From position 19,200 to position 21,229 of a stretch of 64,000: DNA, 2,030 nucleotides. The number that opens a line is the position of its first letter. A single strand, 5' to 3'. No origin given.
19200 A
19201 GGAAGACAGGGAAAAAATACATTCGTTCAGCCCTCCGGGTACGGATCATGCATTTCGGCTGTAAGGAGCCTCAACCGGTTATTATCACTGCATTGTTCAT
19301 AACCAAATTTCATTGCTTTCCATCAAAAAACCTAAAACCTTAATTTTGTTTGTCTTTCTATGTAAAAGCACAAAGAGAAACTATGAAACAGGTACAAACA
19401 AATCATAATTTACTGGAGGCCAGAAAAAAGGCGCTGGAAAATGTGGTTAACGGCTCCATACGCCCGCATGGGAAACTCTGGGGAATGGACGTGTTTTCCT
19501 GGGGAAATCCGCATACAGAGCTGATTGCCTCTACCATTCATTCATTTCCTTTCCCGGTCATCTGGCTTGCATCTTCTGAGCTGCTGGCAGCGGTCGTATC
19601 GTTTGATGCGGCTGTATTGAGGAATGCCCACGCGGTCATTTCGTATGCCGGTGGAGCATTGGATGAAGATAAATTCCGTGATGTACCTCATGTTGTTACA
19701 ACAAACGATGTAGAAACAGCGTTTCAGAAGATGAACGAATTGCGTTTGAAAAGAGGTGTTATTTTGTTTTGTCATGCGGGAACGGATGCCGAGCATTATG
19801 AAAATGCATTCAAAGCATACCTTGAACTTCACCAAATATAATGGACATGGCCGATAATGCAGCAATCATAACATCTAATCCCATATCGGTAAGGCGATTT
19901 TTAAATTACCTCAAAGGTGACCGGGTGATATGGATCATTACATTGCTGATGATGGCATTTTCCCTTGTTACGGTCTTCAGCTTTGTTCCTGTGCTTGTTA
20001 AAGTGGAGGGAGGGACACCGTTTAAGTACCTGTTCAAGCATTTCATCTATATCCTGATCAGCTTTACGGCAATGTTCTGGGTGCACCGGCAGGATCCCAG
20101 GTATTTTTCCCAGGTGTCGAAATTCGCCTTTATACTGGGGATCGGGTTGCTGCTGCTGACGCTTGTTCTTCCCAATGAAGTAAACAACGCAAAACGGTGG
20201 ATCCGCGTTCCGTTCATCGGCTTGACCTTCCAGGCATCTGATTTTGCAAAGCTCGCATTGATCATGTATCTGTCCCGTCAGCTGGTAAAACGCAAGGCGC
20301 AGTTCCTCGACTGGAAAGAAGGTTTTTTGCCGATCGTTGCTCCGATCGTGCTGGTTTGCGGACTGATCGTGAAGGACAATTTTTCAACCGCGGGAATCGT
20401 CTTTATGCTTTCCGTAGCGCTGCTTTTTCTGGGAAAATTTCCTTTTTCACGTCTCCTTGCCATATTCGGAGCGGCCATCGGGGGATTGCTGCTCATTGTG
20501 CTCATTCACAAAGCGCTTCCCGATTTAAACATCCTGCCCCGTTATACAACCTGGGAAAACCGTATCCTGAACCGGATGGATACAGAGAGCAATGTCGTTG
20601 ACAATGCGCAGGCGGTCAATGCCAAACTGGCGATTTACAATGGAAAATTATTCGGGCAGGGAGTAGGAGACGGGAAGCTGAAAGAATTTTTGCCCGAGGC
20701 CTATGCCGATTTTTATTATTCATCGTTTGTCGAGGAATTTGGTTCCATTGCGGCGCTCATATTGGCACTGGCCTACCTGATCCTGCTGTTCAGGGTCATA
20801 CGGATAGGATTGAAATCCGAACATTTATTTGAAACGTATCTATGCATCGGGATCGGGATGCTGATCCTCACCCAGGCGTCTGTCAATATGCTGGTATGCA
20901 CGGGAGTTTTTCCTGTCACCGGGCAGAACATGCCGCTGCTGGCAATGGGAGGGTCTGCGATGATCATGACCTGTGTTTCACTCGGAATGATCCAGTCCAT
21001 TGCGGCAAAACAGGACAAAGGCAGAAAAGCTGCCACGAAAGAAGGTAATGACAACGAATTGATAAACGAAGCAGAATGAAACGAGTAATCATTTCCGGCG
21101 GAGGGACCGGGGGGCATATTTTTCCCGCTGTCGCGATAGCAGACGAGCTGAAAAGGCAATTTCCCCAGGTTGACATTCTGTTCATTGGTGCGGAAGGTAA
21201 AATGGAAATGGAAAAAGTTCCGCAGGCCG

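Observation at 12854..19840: dcw cluster split between murD and ftsW by a ~7 kb insert with opposite-strand genes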

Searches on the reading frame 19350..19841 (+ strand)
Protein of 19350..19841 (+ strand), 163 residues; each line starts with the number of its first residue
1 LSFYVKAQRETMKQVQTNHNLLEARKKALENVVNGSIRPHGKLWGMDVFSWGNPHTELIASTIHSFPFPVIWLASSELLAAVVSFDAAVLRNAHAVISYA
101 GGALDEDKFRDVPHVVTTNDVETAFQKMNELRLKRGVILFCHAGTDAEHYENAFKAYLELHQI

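Call 3: search_protein_families(library=pfam, proteins=[window:19350-19841:+], max_evalue=0.01)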
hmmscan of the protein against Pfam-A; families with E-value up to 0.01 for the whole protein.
window:19350-19841:+ (163 aa): 0 families

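Call 4: search_protein_families(library=ncbifam, proteins=[window:19350-19841:+], max_evalue=0.01)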
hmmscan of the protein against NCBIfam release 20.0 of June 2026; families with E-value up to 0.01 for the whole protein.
window:19350-19841:+ (163 aa): 0 families

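Call 25: find_homologous_proteins(query=window:19383-19838:+)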
Query window:19383-19838:+ (152 aa): 90 proteins with E <= 0.001 among 132 candidates.
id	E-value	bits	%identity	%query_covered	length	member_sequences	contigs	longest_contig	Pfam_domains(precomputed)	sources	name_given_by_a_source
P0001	9.9e-91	319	94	100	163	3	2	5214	-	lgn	-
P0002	4.3e-70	252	74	100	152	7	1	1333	-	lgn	-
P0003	4.2e-60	220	64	100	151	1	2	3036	-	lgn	-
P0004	3.8e-59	217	63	100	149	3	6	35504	-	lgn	-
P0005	5.9e-59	216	64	100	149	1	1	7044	-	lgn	-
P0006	1.3e-58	215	63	100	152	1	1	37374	-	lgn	-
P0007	1.4e-58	215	67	100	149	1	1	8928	-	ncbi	-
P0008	3.6e-58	213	63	100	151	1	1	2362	-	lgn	-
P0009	1.2e-56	209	63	100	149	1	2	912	-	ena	-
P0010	1.9e-56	208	63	100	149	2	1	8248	-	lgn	-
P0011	2.3e-56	208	64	100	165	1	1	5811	-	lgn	-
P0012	1.3e-54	202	61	100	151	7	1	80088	-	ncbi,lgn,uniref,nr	ncbi:hypothetical protein H9Y05_14460 [Crocinitomicaceae bacterium CZZ-1]|uniref:Uncharacterized pro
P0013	6.6e-53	196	62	100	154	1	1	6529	-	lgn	-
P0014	7.3e-53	196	61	100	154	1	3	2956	-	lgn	-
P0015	4.0e-52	194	59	100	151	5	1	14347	-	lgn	-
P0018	1.9e-48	182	54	100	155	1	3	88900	-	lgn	-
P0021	1.2e-39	153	49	99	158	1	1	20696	-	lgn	-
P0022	2.5e-39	152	48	99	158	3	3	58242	-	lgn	-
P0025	3.5e-33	132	43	97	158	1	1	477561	-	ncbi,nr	ncbi:MAG: hypothetical protein M9916_01340 [Crocinitomicaceae bacterium]|nr:hypothetical protein [Cr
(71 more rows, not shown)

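Call 29: find_encoding_contigs(protein=P0018, flank=10000, max_places=2)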
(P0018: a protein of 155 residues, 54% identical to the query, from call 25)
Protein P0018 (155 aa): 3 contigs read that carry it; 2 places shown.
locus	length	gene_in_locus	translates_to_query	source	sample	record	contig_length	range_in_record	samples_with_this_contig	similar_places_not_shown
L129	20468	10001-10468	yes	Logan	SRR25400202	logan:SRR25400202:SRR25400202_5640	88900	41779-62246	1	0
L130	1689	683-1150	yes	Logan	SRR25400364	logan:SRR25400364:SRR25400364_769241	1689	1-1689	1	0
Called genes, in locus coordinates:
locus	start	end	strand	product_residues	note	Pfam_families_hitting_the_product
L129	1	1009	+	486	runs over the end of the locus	PF01225:Mur_ligase, PF08245:Mur_ligase_M, PF02875:Mur_ligase_C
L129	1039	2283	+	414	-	PF10555:MraY_sig1 (faint), PF00953:Glycos_transf_4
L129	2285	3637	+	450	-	PF21377:MurD_N, PF21799:MurD-like_N, PF08245:Mur_ligase_M, PF02875:Mur_ligase_C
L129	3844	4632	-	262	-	PF06912:DUF1275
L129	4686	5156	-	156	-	-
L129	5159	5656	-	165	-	-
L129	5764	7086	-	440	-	PF00672:HAMP, PF00512:HisKA, PF02518:HATPase_c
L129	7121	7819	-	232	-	PF00072:Response_reg, PF00486:Trans_reg_C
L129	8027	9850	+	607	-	PF19576:Acyltransf_2, PF01553:Acyltransferase, PF13444:Acetyltransf_5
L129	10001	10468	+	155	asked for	-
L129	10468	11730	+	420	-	PF01098:FTSW_RODA_SPOVE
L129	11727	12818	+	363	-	PF03033:Glyco_transf_28, PF04101:Glyco_tran_28_C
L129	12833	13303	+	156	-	-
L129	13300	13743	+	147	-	-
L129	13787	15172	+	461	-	PF01225:Mur_ligase, PF08245:Mur_ligase_M, PF02875:Mur_ligase_C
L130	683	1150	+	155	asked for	-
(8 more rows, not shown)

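Call 30: find_encoding_contigs(protein=P0022, flank=10000, max_places=2)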
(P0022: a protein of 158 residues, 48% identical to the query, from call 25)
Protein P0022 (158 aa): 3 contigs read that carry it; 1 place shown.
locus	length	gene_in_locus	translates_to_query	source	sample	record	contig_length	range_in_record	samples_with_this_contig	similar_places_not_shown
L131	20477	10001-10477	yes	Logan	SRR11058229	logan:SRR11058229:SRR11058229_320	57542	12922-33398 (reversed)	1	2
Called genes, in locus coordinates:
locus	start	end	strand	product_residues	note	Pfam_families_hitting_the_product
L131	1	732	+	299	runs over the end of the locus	PF13115:YtkA (faint)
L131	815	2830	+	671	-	PF07715:Plug (weak)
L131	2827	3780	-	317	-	PF00892:EamA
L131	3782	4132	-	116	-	PF03960:ArsC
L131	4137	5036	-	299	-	-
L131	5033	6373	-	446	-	PF00070:Pyr_redox (faint), PF01266:DAO (faint), PF01494:FAD_binding_3, PF13450:NAD_binding_8 (weak)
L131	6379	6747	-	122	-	PF03061:4HBT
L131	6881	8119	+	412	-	PF00534:Glycos_transf_1 (weak), PF13692:Glyco_trans_1_4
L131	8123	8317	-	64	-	PF02609:Exonuc_VII_S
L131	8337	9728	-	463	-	PF13742:tRNA_anti_2, PF02601:Exonuc_VII_L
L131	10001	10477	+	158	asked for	-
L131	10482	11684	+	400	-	PF01098:FTSW_RODA_SPOVE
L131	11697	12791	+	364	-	PF03033:Glyco_transf_28, PF04101:Glyco_tran_28_C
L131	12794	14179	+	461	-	PF01225:Mur_ligase, PF08245:Mur_ligase_M, PF02875:Mur_ligase_C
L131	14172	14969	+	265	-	-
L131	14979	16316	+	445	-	PF11104:PilM_2 (faint), PF02491:SHS2_FTSA, PF06277:EutA, PF06723:MreB_Mbl, PF14450:FtsA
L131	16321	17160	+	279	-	PF03935:SKN1_KRE6_Sbg1 (faint), PF26113:GH16_XgeA, PF00722:Glyco_hydro_16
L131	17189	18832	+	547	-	PF00091:Tubulin, PF12327:FtsZ_C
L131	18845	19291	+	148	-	PF09424:YqeY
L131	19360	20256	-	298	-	-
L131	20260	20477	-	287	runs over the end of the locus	PF04187:Cofac_haem_bdg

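Call 35: search_solved_structures(query=A3, max_evalue=10)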
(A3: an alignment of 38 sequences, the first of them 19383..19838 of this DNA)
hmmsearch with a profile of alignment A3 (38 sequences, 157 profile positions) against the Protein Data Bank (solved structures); distinct sequences matched with E-value up to 10: 2.
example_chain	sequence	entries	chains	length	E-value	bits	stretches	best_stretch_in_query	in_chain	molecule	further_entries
7uek_A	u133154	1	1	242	0.043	17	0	105-142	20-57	OT3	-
5int_A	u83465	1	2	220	1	12.5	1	68-146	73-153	Phosphopantothenate--cysteine ligase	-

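Call 40: predict_structure(alignment_id=A3)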
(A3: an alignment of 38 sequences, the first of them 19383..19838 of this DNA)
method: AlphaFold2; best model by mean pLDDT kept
length: 152 residues; sequences in the alignment: 38
mean_pLDDT: 85.6   pTM: 0.77
mean pLDDT of the five models: 85.6, 85.1, 84.9, 84.6, 84.4
residues with pLDDT >= 90: 100; 70-90: 27; 50-70: 20; < 50: 5
segments of 3 or more residues with pLDDT < 50: 1-5
pLDDT, mean of each block of 10 residues (from residue 1): 48 58 78 93 91 93 94 94 92 86 93 93 93 88 92 67
secondary structure, 60 per line:
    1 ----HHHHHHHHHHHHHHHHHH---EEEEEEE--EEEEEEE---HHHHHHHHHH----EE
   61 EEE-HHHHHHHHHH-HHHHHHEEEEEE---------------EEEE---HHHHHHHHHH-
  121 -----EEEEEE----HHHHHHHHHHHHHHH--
elements in order: H5-22 E26-32 E35-41 H45-54 E59-63 H65-74 H76-81 E82-87 E103-106 H110-119 E126-131 H136-150

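Call 47: search_protein_representatives(alignment_id=A3)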
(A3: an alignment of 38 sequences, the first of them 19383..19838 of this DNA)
Query: 38 sequences, 157 profile positions. Proteins with E-value up to 0.001 (for the whole library): 138; up to 1e-10: 108; up to 1e-30: 50. The best 138 are listed.
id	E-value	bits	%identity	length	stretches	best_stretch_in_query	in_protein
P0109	2.9e-58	212.6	-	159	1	1-156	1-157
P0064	2.3e-56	206.4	-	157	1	1-157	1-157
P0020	1.7e-55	203.6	-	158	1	4-156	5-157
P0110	9.3e-53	194.7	-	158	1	1-157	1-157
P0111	8.0e-51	188.4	-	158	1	1-156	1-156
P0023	4.0e-50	186.1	-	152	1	6-157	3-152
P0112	1.1e-49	184.7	-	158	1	3-156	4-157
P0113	2.5e-49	183.6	-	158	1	1-156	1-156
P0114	4.8e-47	176.1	-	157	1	1-156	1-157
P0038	4.3e-45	169.8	-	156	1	4-156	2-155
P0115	6.5e-45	169.2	-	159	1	2-157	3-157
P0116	7.1e-44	165.8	-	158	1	5-156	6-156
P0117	3.5e-43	163.6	-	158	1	3-156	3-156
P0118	1.1e-42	161.9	-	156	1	1-156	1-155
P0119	2.7e-42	160.7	-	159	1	1-154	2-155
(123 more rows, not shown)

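Call 69: search_protein_families(library=pfam, proteins=[window:19383-19838:+], max_evalue=10)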
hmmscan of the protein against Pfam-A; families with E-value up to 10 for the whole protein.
window:19383-19838:+ (152 aa): 0 families

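Call 75: find_encoding_contigs(protein=P0021, flank=10000, max_places=1)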
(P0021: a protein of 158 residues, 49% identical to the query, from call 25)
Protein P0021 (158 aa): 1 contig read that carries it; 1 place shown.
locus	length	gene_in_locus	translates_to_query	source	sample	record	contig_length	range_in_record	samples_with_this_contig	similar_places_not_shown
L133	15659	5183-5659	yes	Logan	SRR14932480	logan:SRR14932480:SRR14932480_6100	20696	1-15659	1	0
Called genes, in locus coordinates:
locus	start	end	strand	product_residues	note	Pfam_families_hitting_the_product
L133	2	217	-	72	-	?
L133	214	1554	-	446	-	PF01266:DAO (faint), PF01494:FAD_binding_3, PF13450:NAD_binding_8 (weak)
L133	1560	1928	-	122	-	PF03061:4HBT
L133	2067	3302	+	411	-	PF13524:Glyco_trans_1_2 (faint), PF00534:Glycos_transf_1, PF13692:Glyco_trans_1_4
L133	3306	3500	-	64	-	PF02609:Exonuc_VII_S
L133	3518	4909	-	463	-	PF13742:tRNA_anti_2, PF02601:Exonuc_VII_L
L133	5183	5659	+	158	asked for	-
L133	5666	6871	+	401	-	PF01098:FTSW_RODA_SPOVE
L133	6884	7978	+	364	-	PF03033:Glyco_transf_28, PF04101:Glyco_tran_28_C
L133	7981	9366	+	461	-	PF01225:Mur_ligase, PF08245:Mur_ligase_M, PF02875:Mur_ligase_C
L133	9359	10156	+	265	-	-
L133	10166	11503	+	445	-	PF11104:PilM_2 (faint), PF02491:SHS2_FTSA, PF06277:EutA, PF06723:MreB_Mbl, PF14450:FtsA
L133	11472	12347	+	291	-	PF03935:SKN1_KRE6_Sbg1 (faint), PF00722:Glyco_hydro_16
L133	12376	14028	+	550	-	PF00091:Tubulin, PF12327:FtsZ_C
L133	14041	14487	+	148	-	PF09424:YqeY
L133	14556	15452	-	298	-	-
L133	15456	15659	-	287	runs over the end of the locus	PF04187:Cofac_haem_bdg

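Call 76: find_encoding_contigs(protein=P0025, flank=10000, max_places=1)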
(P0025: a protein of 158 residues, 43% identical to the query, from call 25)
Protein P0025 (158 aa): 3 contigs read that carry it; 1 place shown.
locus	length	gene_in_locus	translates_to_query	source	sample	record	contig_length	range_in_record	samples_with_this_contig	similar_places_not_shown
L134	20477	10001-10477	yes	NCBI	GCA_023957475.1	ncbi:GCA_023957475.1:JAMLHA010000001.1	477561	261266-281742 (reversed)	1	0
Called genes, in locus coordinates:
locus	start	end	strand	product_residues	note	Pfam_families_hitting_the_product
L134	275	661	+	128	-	-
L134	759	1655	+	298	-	PF13115:YtkA (faint)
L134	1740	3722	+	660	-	PF07715:Plug (weak)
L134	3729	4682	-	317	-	PF00892:EamA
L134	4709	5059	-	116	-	PF03960:ArsC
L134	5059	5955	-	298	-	-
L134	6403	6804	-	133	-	PF03061:4HBT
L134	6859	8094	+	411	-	PF13692:Glyco_trans_1_4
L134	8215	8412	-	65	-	PF02609:Exonuc_VII_S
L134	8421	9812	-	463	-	PF13742:tRNA_anti_2, PF02601:Exonuc_VII_L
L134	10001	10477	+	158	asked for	-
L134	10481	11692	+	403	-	PF01098:FTSW_RODA_SPOVE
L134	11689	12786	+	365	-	PF03033:Glyco_transf_28, PF04101:Glyco_tran_28_C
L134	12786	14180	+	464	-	PF01225:Mur_ligase, PF08245:Mur_ligase_M, PF02875:Mur_ligase_C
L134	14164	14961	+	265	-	-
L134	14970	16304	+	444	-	PF02491:SHS2_FTSA, PF06277:EutA, PF06723:MreB_Mbl, PF11104:PilM_2 (weak), PF14450:FtsA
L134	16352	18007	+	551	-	PF00091:Tubulin, PF12327:FtsZ_C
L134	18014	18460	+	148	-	PF09424:YqeY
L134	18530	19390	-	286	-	-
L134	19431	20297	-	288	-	PF04187:Cofac_haem_bdg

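Call 86: list_cluster_members(proteins=[P0091, window:19383-19841:+])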
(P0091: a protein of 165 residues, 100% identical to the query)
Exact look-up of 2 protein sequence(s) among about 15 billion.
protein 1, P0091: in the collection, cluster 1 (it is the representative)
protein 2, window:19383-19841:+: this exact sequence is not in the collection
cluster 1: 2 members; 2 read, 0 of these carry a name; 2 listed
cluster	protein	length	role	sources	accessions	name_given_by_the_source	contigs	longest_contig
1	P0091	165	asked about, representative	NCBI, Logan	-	-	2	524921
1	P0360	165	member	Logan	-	-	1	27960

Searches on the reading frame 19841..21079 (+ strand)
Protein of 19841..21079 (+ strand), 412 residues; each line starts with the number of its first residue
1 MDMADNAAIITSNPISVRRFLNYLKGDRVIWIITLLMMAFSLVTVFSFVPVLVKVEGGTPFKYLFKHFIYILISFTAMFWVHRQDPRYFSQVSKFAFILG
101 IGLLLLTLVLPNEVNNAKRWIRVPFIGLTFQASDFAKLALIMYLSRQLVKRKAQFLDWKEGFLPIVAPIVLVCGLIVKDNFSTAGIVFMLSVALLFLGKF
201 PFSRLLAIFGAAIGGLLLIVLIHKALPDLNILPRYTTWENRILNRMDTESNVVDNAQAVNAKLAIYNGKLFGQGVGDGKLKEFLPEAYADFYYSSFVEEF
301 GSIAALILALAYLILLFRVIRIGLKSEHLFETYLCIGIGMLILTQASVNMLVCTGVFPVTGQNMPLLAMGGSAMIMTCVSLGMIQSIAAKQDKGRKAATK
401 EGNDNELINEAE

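Call 3: search_protein_families(library=pfam, proteins=[window:19841-21079:+], max_evalue=0.01)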
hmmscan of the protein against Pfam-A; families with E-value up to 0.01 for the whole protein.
window:19841-21079:+ (412 aa): 1 family
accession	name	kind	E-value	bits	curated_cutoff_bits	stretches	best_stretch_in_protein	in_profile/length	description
PF01098.24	FTSW_RODA_SPOVE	-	2.4e-63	214.7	26.4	1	28-391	2-354/356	Cell cycle protein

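Call 4: search_protein_families(library=ncbifam, proteins=[window:19841-21079:+], max_evalue=0.01)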
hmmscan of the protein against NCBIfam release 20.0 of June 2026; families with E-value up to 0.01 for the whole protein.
window:19841-21079:+ (412 aa): 6 families
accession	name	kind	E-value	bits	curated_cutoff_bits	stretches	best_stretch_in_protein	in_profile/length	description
TIGR02614.1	ftsW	equivalog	1.2e-73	248.2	337.5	1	27-390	1-356/357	putative lipid II flippase FtsW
TIGR02210.1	rodA_shape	equivalog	1e-58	199.2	336.7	1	28-391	2-356/357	rod shape-determining protein RodA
TIGR02615.1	spoVE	exception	7.6e-48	163.8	448.8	1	28-387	2-352/354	stage V sporulation protein E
NF008042.0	PRK10774.1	equivalog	5.8e-37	127.6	493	1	27-387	36-388/405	cell division protein FtsW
NF008060.0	PRK10794.1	equivalog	1.6e-27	96.5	590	1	37-390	19-362/370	peptidoglycan glycosyltransferase MrdB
NF037961.1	RodA_shape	subfamily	7e-20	71.7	150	2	259-381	277-401/415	rod shape-determining protein RodA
